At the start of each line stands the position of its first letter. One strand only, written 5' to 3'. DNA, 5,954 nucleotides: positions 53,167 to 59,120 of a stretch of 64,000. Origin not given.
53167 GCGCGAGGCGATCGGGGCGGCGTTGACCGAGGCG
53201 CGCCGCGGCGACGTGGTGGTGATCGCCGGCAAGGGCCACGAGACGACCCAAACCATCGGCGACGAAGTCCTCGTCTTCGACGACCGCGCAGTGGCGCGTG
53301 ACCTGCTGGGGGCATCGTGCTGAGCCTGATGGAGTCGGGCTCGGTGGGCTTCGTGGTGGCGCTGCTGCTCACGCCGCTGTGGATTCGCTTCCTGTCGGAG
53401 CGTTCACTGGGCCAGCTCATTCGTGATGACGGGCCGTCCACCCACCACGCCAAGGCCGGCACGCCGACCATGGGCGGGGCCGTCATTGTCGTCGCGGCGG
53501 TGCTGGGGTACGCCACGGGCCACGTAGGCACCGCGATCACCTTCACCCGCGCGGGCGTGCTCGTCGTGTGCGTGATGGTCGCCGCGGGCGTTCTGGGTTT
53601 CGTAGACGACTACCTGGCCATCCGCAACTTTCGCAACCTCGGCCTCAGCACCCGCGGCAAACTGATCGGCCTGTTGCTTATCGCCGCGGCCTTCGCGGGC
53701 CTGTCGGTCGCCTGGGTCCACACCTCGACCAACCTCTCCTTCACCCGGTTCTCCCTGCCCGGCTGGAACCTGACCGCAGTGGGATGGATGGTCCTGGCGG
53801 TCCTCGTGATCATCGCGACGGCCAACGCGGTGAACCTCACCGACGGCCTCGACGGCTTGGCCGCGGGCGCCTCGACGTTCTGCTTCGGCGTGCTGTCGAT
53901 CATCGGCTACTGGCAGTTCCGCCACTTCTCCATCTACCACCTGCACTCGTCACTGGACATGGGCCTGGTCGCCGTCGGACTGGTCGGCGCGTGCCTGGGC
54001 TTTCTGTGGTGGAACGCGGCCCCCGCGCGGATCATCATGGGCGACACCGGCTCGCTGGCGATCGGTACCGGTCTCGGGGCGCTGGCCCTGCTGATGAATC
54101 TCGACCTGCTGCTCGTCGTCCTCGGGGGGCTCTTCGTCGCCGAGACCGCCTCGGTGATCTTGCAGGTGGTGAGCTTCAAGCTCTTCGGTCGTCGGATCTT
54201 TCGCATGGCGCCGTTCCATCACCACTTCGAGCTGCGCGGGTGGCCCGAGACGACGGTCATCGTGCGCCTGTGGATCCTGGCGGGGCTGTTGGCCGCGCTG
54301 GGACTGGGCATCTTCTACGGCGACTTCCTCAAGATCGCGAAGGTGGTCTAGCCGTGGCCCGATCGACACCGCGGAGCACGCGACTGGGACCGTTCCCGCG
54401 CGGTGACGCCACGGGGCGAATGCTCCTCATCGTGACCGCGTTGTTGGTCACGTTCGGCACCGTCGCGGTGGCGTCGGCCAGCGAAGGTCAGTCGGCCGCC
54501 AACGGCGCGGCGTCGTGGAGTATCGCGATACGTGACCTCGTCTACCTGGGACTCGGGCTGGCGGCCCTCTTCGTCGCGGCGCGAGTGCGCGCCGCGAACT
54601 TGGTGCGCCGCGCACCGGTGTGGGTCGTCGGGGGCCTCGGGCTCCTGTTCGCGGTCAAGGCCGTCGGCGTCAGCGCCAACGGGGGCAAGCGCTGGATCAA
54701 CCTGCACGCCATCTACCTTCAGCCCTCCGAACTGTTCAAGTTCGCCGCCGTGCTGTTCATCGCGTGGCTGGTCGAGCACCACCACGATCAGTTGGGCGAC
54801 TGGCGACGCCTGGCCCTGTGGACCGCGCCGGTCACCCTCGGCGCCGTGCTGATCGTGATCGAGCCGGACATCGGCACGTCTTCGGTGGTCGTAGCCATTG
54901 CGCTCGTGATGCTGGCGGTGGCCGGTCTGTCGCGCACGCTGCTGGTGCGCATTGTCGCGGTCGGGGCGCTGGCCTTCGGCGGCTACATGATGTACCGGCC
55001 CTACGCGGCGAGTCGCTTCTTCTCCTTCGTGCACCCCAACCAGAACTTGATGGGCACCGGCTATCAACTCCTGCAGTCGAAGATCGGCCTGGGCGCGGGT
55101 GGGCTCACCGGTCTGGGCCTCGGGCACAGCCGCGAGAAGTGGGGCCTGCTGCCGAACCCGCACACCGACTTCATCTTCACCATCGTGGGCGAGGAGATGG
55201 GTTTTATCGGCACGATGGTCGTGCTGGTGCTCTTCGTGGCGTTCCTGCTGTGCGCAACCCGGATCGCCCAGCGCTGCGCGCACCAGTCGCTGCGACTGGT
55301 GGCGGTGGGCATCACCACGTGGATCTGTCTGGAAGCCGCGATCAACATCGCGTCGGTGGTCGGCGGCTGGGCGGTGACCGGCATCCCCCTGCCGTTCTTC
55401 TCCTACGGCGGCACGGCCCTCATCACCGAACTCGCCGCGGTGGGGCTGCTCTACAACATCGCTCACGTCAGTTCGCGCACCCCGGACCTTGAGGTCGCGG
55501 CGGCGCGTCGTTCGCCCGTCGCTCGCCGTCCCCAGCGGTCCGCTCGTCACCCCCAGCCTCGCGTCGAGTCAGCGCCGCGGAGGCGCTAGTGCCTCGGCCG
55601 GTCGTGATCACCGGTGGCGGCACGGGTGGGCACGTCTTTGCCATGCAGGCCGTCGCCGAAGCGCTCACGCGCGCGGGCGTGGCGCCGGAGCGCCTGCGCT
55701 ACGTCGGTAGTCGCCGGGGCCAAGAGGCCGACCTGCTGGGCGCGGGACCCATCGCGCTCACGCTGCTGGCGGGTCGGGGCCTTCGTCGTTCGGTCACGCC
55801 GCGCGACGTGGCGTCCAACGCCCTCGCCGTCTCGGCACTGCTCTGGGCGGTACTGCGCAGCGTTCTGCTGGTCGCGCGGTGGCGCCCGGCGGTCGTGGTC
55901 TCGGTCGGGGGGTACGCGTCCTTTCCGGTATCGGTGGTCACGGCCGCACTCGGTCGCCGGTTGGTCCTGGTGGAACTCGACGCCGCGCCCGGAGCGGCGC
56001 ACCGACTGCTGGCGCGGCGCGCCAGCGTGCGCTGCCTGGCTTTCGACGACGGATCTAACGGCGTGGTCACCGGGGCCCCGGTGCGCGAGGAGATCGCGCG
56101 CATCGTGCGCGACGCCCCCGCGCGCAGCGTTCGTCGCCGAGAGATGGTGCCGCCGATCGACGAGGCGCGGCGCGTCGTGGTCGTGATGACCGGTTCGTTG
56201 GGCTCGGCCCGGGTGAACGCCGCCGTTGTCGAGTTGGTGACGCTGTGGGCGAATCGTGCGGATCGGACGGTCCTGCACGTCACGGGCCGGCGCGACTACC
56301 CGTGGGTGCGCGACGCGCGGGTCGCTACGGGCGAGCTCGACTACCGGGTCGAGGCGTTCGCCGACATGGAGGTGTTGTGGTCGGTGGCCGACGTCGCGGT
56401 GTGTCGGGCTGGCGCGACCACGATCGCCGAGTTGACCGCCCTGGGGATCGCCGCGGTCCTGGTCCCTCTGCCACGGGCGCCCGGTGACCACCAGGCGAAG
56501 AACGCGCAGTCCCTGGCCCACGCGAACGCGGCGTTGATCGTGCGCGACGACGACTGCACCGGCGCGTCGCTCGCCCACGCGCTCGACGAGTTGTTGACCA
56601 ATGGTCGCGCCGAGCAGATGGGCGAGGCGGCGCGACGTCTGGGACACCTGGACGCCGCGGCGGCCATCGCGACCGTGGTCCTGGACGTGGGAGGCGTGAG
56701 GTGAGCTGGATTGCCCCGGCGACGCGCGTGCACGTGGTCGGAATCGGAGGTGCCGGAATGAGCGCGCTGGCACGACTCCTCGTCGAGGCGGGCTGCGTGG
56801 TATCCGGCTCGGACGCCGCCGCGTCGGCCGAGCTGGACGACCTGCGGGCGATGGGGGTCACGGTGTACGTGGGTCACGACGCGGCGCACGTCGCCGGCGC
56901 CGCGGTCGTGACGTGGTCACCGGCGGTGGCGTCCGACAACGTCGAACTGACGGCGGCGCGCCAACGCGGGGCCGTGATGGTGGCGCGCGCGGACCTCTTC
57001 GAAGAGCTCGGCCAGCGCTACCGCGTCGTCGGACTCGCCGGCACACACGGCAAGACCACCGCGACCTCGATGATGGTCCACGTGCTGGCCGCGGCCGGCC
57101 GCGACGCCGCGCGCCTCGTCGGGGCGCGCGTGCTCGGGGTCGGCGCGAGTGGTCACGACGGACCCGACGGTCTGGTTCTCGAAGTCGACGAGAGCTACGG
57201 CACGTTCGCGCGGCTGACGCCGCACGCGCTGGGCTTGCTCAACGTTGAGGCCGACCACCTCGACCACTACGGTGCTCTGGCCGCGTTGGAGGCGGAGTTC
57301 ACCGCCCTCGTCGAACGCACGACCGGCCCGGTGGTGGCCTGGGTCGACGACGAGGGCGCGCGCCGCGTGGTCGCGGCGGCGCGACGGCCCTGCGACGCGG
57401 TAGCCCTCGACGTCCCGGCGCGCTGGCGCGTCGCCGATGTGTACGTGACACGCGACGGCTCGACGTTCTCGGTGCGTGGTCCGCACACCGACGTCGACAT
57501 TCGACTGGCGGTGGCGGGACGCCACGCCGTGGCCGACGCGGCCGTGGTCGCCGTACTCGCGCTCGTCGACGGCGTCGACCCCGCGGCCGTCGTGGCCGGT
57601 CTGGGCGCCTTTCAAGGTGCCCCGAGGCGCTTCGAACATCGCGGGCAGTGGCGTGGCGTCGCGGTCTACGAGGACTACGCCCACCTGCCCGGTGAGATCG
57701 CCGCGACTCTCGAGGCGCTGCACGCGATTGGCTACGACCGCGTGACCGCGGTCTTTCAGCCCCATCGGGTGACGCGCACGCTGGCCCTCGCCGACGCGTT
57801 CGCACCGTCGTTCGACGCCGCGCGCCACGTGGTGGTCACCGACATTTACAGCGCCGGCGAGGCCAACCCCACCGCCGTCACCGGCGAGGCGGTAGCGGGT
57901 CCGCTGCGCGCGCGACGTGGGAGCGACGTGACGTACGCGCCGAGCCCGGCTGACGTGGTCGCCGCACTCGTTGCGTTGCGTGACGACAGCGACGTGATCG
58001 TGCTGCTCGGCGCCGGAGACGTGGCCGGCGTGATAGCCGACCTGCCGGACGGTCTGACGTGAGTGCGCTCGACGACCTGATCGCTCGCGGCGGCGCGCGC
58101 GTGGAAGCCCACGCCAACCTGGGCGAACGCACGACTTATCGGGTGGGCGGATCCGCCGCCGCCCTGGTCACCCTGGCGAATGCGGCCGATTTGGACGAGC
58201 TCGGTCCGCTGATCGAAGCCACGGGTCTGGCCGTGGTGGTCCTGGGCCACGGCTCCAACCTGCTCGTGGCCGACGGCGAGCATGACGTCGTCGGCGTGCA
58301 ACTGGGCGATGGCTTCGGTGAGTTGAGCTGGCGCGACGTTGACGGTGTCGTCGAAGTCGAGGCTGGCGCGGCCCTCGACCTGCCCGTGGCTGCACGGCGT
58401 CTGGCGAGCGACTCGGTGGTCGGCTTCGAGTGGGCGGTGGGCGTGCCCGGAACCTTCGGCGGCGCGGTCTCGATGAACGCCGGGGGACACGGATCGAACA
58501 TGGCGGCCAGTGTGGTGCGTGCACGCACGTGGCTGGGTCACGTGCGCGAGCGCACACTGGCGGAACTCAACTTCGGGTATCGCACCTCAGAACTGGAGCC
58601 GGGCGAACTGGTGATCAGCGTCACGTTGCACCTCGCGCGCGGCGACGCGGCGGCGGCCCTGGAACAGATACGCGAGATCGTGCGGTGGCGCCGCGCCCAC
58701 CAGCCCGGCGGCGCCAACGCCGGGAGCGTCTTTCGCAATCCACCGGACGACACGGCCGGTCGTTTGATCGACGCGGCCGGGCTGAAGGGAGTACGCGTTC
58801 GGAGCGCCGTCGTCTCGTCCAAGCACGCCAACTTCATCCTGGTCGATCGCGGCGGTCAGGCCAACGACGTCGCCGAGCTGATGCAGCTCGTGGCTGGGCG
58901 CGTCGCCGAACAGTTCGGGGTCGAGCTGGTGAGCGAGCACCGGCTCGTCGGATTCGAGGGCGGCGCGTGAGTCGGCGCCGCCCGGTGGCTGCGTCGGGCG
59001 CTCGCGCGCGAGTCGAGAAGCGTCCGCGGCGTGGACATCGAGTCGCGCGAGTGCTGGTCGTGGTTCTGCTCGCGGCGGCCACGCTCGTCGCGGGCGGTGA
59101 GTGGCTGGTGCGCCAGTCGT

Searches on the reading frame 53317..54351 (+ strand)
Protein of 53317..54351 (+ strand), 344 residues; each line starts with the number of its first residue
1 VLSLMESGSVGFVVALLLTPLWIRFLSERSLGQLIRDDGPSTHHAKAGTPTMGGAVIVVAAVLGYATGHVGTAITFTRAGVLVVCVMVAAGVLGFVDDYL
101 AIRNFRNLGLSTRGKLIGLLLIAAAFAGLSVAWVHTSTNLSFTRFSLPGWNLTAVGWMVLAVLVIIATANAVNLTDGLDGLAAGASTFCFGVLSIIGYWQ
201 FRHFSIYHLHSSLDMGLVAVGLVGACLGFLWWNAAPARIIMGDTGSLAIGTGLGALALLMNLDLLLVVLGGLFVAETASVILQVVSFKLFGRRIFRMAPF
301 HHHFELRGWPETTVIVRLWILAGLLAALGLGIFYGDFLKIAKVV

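Call 52: search_protein_families(library=pfam, proteins=[window:53317-54351:+], max_evalue=0.00001)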
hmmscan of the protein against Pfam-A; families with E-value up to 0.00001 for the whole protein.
window:53317-54351:+ (344 aa): 1 family
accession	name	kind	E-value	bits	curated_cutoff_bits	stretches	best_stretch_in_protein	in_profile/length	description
PF00953.26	Glycos_transf_4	-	2e-28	99.8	27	1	82-260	3-159/160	Glycosyl transferase family 4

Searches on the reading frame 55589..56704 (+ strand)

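Call 52: search_protein_families(library=pfam, proteins=[window:55589-56704:+], max_evalue=0.00001)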
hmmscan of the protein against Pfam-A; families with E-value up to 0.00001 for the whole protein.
window:55589-56704:+ (371 aa): 2 families
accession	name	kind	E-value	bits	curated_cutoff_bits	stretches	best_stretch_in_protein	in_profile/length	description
PF04101.22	Glyco_tran_28_C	-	3.1e-33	115.6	22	1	196-356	1-162/166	Glycosyltransferase family 28 C-terminal domain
PF03033.26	Glyco_transf_28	-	3.1e-16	60.1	26.2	1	5-145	1-134/139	Glycosyltransferase family 28 N-terminal domain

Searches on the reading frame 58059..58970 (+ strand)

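Call 52: search_protein_families(library=pfam, proteins=[window:58059-58970:+], max_evalue=0.00001)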
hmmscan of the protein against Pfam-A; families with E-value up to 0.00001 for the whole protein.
window:58059-58970:+ (303 aa): 2 families
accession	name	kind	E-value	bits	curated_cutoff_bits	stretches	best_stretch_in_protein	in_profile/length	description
PF02873.21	MurB_C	-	3.6e-26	91.7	27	1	202-296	4-98/99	UDP-N-acetylenolpyruvoylglucosamine reductase, C-terminal domain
PF01565.28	FAD_binding_4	-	3.4e-13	49.9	26.4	1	34-156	2-127/139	FAD binding domain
